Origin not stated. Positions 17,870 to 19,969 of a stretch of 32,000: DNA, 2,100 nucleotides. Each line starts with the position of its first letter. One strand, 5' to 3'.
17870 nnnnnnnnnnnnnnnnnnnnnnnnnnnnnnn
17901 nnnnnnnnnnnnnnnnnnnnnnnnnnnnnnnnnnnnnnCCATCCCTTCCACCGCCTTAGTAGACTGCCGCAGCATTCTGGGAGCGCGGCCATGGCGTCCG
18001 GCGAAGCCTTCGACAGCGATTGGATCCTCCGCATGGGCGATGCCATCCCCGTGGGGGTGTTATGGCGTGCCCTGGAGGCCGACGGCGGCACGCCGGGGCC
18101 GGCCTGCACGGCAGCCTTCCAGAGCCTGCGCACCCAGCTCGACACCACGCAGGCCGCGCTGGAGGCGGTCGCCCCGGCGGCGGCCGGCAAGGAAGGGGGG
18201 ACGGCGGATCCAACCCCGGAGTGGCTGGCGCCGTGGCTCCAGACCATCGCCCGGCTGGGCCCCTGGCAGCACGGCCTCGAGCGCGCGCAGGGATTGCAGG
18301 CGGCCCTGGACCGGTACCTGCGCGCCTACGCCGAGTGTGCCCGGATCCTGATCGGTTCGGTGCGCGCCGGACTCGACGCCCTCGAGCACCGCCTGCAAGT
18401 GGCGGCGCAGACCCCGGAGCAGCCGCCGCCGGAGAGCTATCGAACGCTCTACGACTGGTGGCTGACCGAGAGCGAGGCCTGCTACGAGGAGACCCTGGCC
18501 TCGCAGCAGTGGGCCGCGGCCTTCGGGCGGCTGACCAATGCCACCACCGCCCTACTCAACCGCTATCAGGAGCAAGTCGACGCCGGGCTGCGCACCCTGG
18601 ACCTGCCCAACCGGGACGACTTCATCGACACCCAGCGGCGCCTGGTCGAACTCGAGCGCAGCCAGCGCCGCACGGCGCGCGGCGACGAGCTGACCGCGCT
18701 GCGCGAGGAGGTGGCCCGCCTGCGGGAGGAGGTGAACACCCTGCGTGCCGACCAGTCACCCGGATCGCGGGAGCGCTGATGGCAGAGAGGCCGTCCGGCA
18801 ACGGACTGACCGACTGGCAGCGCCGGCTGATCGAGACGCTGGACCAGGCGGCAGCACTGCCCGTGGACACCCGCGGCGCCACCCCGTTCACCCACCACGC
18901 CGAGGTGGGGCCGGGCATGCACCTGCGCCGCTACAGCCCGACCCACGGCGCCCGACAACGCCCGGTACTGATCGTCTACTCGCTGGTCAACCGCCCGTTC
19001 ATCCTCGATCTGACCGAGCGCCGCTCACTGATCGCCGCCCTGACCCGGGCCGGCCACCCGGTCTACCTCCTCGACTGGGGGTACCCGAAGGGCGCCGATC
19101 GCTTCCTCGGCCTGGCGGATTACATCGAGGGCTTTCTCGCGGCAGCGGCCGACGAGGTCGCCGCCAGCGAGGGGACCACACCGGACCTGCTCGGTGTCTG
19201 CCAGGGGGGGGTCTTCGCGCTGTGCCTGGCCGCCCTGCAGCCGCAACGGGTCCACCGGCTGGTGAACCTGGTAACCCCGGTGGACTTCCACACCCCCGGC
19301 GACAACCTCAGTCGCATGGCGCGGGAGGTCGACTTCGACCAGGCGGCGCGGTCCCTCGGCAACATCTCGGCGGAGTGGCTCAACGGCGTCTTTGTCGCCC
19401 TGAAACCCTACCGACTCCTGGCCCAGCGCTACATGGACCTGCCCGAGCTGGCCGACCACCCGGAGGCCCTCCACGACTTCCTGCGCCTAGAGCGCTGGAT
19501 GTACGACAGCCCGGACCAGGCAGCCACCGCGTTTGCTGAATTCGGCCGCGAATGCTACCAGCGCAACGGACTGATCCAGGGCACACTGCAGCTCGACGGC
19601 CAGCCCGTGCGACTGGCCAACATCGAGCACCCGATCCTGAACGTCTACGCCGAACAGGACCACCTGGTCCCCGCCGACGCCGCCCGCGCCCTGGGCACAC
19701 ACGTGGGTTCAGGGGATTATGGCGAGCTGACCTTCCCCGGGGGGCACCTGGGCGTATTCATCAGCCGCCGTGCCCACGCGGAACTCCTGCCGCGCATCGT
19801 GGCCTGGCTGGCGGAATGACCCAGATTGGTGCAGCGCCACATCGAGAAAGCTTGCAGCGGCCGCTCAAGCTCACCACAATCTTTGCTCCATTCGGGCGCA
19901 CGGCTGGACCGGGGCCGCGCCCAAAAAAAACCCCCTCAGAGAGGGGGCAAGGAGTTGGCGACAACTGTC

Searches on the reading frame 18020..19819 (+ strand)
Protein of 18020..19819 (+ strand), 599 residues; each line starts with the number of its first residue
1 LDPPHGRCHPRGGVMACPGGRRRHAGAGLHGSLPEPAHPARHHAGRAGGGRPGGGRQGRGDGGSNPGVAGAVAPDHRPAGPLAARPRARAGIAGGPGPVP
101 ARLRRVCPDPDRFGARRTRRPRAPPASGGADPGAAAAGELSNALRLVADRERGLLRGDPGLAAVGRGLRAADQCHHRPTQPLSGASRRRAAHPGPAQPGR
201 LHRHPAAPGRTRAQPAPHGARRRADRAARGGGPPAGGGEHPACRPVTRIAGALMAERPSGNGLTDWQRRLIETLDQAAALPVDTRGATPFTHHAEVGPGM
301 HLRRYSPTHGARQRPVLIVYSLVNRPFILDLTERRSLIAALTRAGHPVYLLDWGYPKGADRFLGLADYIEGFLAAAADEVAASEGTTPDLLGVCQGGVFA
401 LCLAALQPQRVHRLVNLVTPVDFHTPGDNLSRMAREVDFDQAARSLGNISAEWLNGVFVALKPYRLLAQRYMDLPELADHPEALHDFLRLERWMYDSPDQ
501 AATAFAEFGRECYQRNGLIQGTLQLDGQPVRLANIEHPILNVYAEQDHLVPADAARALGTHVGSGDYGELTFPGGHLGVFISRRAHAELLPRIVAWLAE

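Call 9: search_protein_families(library=pfam, proteins=[window:18020-19819:+])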
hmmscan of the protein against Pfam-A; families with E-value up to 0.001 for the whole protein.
window:18020-19819:+ (599 aa): 2 families
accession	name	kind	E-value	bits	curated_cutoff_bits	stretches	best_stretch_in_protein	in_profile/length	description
PF00561.26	Abhydrolase_1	-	1.2e-13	51.7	25.8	1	334-579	18-241/245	alpha/beta hydrolase fold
PF11339.14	DUF3141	-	2.1e-05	23.8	29.7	1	336-554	91-316/582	Protein of unknown function (DUF3141)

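Call 10: find_related_loci(query=window:18020-19819:+, collection=genome_contigs, flank=4000)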
Query window:18020-19819:+ (599 aa) in genome_contigs; peptide patterns used: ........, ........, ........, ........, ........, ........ (x = any residue, [..] = any of these).
278 stretches matched a pattern; 58 encode a relative of the query (tblastn E <= 1e-3); 58 distinct loci.
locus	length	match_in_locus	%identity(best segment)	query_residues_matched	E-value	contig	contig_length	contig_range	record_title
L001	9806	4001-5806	73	1-599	0e+0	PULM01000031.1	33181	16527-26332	MAG: Ectothiorhodospiraceae bacterium isolate B1Sed10_46R1 B1-Sed10-C991, whole genome shotgun sequence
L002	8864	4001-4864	55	313-599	2e-100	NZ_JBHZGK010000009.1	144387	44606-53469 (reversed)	Frateuria sp. GZRR33 NODE_9_length_144387_cov_51.835270, whole genome shotgun sequence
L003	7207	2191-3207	44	261-597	3e-96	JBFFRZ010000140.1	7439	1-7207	MAG: Gammaproteobacteria bacterium isolate Mix_mud21.2022.07.24 k141_709858_length_7439_cov_6.0000, whole genome shotgun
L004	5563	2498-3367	48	311-599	4e-96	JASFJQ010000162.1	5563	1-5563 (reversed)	MAG: Chromatiaceae bacterium isolate D0608U02metaG_Bin_7 D0608U02metaG_FD_scaffold_2879_c1, whole genome shotgun sequenc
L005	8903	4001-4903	49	300-598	1e-95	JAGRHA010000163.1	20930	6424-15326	MAG: Gammaproteobacteria bacterium isolate HKST-UBA188 k127_1054695, whole genome shotgun sequence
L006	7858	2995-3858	49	311-597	8e-95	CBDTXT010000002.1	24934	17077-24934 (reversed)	MAG TPA_asm: uncultured Chromatiaceae bacterium isolate ERR2431956_concoct_72 genome assembly, contig: ERZ23880148.317,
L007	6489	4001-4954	48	284-599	6e-95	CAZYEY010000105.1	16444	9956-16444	MAG TPA_asm: uncultured Thiobacillus sp. isolate binchicken_co23_236 genome assembly, contig: k141_1302466, whole genome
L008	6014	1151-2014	50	311-597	2e-94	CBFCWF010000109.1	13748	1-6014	MAG TPA_asm: uncultured Chromatiaceae bacterium isolate SRR22297272_concoct_116 genome assembly, contig: ERZ25654850.131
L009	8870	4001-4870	49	311-599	3e-94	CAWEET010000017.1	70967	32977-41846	MAG: uncultured Gammaproteobacteria bacterium isolate MFD03804.bin.2.106 genome assembly, contig: contig_51261, whole ge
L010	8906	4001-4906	49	300-599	2e-95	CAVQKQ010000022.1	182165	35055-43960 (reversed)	MAG: uncultured proteobacterium isolate MFD02416.bin.1.398 genome assembly, contig: contig_53008, whole genome shotgun s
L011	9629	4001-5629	37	46-597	5e-94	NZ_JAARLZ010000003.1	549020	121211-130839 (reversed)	Luteibacter anthropi strain CCUG 25036 NODE_3_length_549020_cov_39.538753, whole genome shotgun sequence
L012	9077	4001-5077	41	240-597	1e-93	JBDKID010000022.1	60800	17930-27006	MAG: Pseudomonadota bacterium isolate flintriver_2019_sw_WHONDRS-S19S_0015_F_bin.4 scaffold_45, whole genome shotgun seq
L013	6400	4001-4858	50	315-599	8e-93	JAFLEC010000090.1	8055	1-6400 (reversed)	MAG: Lysobacterales bacterium isolate UWPOB_THERMO1 gnl_X_GJPAMOOD_90, whole genome shotgun sequence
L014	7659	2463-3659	43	195-597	7e-93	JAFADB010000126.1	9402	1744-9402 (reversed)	MAG: Proteobacteria bacterium isolate OH_SBB_64 k127_1081673, whole genome shotgun sequence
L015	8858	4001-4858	50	315-599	2e-92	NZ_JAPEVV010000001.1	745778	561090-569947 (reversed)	Thermomonas mangrovi strain 2C3345 C3345_ctg01, whole genome shotgun sequence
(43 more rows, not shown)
